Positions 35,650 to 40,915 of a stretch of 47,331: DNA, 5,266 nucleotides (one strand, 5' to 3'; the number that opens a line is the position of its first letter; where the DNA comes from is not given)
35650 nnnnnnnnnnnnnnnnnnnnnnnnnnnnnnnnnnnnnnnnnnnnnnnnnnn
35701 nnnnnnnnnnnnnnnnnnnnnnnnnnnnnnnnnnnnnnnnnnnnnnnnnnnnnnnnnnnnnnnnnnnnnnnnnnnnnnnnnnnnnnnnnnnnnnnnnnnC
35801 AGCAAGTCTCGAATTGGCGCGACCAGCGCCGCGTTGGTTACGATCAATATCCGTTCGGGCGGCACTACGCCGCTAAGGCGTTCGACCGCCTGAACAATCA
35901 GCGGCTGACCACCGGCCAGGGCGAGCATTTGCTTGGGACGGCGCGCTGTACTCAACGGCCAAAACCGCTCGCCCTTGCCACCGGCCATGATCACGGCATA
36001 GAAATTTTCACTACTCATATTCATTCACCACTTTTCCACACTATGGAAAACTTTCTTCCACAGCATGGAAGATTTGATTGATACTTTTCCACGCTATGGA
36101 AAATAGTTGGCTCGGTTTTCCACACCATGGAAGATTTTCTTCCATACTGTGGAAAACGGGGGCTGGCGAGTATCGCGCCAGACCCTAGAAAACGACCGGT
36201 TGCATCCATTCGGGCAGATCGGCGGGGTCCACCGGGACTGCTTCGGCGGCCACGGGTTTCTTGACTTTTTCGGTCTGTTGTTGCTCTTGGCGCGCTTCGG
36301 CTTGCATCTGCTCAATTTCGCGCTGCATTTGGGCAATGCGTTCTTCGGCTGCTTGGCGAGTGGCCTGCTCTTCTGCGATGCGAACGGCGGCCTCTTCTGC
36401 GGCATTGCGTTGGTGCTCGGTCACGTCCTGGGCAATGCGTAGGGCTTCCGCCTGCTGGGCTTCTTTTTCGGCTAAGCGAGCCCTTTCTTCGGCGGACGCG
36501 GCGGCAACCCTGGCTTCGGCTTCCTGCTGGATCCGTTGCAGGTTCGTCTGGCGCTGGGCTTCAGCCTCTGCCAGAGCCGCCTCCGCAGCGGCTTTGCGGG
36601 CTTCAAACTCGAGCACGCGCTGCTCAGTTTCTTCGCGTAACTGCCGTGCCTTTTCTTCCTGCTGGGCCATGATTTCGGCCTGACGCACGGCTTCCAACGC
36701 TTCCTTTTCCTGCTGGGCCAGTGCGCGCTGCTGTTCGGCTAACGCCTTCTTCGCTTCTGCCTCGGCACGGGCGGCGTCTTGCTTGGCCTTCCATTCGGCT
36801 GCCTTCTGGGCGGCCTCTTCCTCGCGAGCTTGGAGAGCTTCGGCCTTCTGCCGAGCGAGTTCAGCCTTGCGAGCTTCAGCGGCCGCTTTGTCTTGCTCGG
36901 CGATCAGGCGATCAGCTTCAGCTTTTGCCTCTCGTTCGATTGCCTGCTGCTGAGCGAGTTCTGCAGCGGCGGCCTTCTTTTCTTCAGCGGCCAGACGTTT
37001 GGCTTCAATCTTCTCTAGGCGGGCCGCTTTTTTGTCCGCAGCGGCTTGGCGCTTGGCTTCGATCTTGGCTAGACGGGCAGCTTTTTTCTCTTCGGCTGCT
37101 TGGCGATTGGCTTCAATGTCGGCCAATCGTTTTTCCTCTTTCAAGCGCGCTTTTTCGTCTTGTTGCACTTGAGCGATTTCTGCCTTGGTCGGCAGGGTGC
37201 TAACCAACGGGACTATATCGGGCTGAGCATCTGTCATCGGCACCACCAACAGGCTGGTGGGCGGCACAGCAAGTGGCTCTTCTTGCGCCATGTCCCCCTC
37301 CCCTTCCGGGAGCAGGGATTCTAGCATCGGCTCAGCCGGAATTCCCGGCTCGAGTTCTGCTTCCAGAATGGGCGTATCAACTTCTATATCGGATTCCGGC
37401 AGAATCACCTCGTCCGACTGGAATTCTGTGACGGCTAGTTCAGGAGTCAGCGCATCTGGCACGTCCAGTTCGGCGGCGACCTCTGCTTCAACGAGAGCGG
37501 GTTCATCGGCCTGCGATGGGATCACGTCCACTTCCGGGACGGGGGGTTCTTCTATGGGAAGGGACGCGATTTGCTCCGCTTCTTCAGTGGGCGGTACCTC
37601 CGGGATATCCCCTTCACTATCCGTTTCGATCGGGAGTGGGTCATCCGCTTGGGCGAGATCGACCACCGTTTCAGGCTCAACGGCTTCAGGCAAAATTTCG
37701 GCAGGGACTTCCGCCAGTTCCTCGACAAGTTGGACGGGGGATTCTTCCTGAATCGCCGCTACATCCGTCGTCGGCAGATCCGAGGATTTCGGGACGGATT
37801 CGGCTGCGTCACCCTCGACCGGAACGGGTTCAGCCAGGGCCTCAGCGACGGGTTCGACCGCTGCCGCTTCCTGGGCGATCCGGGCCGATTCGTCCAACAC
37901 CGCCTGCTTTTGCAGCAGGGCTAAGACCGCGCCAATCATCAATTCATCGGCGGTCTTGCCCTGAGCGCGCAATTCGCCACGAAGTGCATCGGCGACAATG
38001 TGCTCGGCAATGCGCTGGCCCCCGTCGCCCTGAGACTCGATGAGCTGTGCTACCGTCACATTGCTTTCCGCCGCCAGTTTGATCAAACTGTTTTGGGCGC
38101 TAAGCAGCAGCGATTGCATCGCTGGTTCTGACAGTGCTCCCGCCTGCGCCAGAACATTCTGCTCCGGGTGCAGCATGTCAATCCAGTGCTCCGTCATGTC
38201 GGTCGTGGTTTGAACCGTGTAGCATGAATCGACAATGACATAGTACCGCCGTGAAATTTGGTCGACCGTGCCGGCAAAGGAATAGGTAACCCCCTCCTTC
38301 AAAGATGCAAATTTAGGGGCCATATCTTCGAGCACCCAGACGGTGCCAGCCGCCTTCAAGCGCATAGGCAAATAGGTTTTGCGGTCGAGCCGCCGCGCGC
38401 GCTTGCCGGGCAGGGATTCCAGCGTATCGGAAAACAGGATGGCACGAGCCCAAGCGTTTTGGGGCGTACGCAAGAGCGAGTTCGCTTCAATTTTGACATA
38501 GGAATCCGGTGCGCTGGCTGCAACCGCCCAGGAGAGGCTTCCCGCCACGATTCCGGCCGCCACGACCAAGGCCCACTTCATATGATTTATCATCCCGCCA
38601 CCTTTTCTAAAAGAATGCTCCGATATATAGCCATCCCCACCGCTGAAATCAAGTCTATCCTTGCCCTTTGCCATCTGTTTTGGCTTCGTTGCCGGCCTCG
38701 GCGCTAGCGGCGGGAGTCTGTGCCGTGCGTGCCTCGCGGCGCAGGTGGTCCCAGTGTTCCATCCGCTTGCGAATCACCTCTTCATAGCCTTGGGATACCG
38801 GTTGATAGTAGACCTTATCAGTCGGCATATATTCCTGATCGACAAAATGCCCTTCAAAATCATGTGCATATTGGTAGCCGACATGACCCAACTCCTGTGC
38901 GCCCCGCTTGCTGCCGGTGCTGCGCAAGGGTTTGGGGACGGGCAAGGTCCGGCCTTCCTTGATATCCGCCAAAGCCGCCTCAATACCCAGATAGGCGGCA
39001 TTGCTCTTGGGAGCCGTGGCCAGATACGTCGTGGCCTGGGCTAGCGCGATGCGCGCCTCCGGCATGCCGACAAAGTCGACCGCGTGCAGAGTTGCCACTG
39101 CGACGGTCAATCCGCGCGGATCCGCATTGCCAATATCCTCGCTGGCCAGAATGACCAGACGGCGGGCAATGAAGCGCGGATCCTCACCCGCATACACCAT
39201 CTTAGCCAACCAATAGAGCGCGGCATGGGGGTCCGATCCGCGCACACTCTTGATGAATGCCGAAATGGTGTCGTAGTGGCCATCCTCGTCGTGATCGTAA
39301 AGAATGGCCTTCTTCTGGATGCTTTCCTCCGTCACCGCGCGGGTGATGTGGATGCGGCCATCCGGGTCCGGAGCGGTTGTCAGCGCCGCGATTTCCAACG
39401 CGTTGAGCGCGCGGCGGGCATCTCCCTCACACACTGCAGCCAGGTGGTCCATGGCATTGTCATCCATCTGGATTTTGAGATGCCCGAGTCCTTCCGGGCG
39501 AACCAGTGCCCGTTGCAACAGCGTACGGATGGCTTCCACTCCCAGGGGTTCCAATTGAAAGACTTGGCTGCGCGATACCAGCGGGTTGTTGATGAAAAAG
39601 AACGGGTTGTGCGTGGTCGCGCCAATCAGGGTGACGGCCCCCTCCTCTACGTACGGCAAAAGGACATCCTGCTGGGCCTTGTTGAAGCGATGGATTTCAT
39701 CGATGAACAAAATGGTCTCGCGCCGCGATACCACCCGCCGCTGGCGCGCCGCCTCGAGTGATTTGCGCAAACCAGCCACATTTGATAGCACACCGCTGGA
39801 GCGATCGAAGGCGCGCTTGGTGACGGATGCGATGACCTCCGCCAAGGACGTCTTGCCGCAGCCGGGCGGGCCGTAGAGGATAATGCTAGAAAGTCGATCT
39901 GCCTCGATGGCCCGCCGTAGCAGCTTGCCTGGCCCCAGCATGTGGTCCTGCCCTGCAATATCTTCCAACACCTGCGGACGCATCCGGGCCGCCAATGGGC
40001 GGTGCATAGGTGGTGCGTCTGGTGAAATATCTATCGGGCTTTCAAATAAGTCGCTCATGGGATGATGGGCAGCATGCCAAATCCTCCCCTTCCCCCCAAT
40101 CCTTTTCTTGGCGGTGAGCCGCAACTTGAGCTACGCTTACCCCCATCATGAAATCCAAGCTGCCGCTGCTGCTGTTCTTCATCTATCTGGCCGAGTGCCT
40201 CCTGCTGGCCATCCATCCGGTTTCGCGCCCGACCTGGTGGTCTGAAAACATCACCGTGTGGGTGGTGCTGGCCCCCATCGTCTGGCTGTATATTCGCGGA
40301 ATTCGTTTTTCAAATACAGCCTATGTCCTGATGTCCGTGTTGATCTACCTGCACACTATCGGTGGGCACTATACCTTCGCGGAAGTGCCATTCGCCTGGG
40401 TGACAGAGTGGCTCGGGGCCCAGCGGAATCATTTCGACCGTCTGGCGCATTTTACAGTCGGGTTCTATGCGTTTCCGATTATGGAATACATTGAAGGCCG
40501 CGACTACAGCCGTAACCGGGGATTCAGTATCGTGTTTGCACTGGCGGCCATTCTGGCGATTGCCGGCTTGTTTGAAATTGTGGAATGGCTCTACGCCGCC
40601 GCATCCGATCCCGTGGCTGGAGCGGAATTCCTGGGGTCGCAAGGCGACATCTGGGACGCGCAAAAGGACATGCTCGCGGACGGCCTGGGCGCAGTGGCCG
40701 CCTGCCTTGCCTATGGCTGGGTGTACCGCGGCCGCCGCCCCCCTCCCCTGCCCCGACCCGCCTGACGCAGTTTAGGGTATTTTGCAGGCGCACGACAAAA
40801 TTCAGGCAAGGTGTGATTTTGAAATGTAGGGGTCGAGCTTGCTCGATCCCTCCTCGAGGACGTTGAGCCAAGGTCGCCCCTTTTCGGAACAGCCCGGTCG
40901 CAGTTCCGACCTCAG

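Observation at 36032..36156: Five helically phased 19-bp palindromes fill the spacer upstream of manC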

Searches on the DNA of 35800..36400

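Call 54: search_rna_families(source=window, start=35800, end=36400, threshold=evalue, max_evalue=1)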
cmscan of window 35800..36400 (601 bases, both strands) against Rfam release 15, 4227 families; matches with E-value up to 1: 2.
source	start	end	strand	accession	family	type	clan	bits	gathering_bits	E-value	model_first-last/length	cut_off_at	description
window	36084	36234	-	RF04317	aceE-II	Cis-reg;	-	15.1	100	0.14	1-190/190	no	aceE-II ncRNA motif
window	36094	36155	+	RF02172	RFPL3-AS1_2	Gene; lncRNA;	-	13.4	40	0.71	1-71/71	no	RFPL3 antisense RNA 1 conserved region 2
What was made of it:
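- On Known structured RNA family: The best hits score 15.1 and 13.4 bits against gathering thresholds of 100 and 40 (call 54).
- No Rfam family matches (call 54).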

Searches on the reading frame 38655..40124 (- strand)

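Call 7: search_protein_families(library=pfam, proteins=[window:38655-40124:-])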
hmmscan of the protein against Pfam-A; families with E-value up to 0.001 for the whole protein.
window:38655-40124:- (489 aa): 11 families
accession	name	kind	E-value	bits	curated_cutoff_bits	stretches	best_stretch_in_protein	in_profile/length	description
PF12002.13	MgsA_C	-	1.7e-63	213.9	27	1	296-458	1-166/167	MgsA AAA+ ATPase C terminal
PF16193.11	AAA_assoc_2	-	3e-29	101.5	34.3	1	215-295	2-81/81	AAA C-terminal domain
PF05496.18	RuvB_N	-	8.7e-15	55.3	27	1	48-167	1-116/159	Holliday junction DNA helicase RuvB P-loop domain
PF00004.35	AAA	-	5.4e-14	53.2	21.2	1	81-188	1-125/131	ATPase family associated with various cellular activities (AAA)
PF07728.20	AAA_5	-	5.5e-08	33.3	22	1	81-166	2-97/139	AAA domain (dynein-related subfamily)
PF13191.12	AAA_16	-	2.2e-06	28.7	32.6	0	72-104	18-51/167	AAA ATPase domain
PF00158.32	Sigma54_activat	-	2.5e-06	27.7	20.2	0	79-173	23-131/168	Sigma-54 interaction domain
PF01078.27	Mg_chelatase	-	3.7e-06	26.9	20.3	0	79-103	23-47/207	Magnesium chelatase, subunit ChlI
PF13173.12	AAA_14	-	6e-05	23.5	27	1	81-195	5-124/129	AAA domain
PF07724.20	AAA_2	-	8.2e-05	23.1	27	0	77-165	2-105/166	AAA domain (Cdc48 subfamily)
PF07726.17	AAA_3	-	0.00038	20.8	27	0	81-178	2-107/131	ATPase family associated with various cellular activities (AAA)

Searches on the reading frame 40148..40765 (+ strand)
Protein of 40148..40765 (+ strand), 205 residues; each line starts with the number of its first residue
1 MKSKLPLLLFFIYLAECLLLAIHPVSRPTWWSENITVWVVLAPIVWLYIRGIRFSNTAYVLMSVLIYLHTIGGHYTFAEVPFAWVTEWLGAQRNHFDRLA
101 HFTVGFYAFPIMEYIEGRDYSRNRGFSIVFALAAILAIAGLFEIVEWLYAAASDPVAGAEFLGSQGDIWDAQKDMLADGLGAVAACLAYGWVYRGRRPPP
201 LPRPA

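Call 7: search_protein_families(library=pfam, proteins=[window:40148-40765:+])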
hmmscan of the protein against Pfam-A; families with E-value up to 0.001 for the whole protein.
window:40148-40765:+ (205 aa): 1 family
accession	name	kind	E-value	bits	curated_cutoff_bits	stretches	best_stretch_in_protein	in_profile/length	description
PF09997.14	DUF2238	-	6.1e-46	156.2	26.4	1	40-177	2-139/140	Predicted membrane protein (DUF2238)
